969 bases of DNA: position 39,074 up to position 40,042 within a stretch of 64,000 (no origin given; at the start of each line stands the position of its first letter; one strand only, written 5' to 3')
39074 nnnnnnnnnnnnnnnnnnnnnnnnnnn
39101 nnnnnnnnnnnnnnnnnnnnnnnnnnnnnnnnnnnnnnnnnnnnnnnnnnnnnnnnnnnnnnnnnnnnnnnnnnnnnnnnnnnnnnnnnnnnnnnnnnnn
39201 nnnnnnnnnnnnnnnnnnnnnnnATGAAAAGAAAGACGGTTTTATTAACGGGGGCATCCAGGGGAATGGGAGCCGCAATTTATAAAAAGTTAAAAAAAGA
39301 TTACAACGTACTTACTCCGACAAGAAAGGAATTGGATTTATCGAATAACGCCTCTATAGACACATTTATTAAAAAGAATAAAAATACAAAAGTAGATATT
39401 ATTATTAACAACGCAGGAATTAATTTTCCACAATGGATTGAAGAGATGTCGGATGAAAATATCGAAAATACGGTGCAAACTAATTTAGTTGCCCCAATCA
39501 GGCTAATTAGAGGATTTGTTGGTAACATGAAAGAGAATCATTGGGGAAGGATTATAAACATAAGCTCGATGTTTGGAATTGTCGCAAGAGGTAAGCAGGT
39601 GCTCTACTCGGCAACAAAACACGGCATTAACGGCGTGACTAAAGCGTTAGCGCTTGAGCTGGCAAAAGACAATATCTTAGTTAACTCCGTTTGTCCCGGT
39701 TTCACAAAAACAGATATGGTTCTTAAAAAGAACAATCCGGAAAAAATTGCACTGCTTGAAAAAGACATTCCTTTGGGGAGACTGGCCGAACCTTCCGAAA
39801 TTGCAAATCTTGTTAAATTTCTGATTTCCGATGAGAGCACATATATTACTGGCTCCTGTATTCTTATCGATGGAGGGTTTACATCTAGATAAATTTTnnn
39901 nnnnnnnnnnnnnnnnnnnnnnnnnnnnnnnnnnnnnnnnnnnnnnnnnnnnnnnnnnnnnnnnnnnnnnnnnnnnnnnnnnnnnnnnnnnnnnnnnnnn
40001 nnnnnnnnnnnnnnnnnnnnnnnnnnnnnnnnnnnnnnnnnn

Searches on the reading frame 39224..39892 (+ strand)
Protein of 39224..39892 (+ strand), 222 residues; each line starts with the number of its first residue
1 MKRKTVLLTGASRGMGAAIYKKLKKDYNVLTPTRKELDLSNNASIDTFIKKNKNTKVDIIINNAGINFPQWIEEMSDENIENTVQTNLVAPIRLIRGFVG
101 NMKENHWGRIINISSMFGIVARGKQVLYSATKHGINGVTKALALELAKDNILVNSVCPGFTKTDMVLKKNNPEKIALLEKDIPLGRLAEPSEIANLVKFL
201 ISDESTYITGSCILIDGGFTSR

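Call 3: search_protein_families(library=pfam, proteins=[window:39224-39892:+], max_evalue=0.01)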
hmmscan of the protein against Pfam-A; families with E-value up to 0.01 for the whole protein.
window:39224-39892:+ (222 aa): 6 families
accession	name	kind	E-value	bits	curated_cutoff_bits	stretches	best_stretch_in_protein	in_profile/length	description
PF13561.12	adh_short_C2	-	7.7e-46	157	27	1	6-220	23-236/236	Enoyl-(Acyl carrier protein) reductase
PF00106.31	adh_short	-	1.8e-41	142.2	26.6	1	37-171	56-192/195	short chain dehydrogenase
PF04321.23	RmlD_sub_bind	-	1.1e-05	25.1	27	1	5-74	2-69/287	RmlD substrate binding domain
PF01370.27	Epimerase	-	2.3e-05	24.4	20.9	1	6-122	1-124/240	NAD dependent epimerase/dehydratase family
PF08659.16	KR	-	0.00051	20.5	22.6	1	36-138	59-159/180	KR domain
PF23441.1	SDR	-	0.0061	16.4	27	0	131-219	166-255/258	SDR-like rossmann domain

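Call 4: search_protein_families(library=ncbifam, proteins=[window:39224-39892:+], max_evalue=0.01)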
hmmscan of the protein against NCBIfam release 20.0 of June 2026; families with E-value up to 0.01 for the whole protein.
window:39224-39892:+ (222 aa): 233 families (the best 25 are shown)
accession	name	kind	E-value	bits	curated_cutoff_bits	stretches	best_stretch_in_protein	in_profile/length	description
TIGR01830.1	3oxo_ACP_reduc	equivalog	1.1e-53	182.4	297.75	1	35-219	53-238/239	3-oxoacyl-[acyl-carrier-protein] reductase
NF047420.2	EF_P_mod_YmfI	equivalog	3.9e-53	180.6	238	1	36-219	55-235/236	elongation factor P 5-aminopentanone reductase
NF009466.0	PRK12826.1-2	subfamily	2e-51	174.8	222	1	37-219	60-244/248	3-oxoacyl-ACP reductase FabG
NF004197.0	PRK05653.1-1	equivalog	2.3e-51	174.8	332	1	34-220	60-247/249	3-oxoacyl-ACP reductase FabG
TIGR01829.1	AcAcCoA_reduct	subfamily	2.9e-50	171.2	302.1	1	38-219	58-240/242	acetoacetyl-CoA reductase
NF005559.1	PRK07231.1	subfamily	5.2e-50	170.3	215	1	40-220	62-248/249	glucose 1-dehydrogenase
NF009464.0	PRK12824.1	subfamily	4e-49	167.5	269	1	36-219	58-242/245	3-oxoacyl-ACP reductase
NF053542.1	FlxB_rubin_SDR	equivalog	1.6e-47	162.2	340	1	42-218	66-238/239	flexirubin biosynthesis SDR family reductase FlxB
NF004198.0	PRK05653.1-3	equivalog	5e-47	160.4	296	1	36-219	62-246/248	3-oxoacyl-ACP reductase FabG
NF004199.0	PRK05653.1-4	equivalog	1.6e-46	158.9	301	1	45-219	74-245/247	3-oxoacyl-ACP reductase FabG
TIGR01963.1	PHB_DH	subfamily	8.1e-46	156.3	307.05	1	33-221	53-254/255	3-hydroxybutyrate dehydrogenase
NF004200.0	PRK05653.1-5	equivalog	9.9e-45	153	273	1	36-219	58-241/242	3-oxoacyl-ACP reductase FabG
NF052558.1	MBtsdlDhBudC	equivalog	1.6e-44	152.4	270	1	36-221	56-243/250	meso-2,3-butanediol dehydrogenase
NF005067.0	PRK06484.1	equivalog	2.2e-44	151.9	713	1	36-221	61-253/524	short chain dehydrogenase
NF009093.0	PRK12429.1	subfamily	1.1e-43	149.4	258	1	35-221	59-258/259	3-hydroxybutyrate dehydrogenase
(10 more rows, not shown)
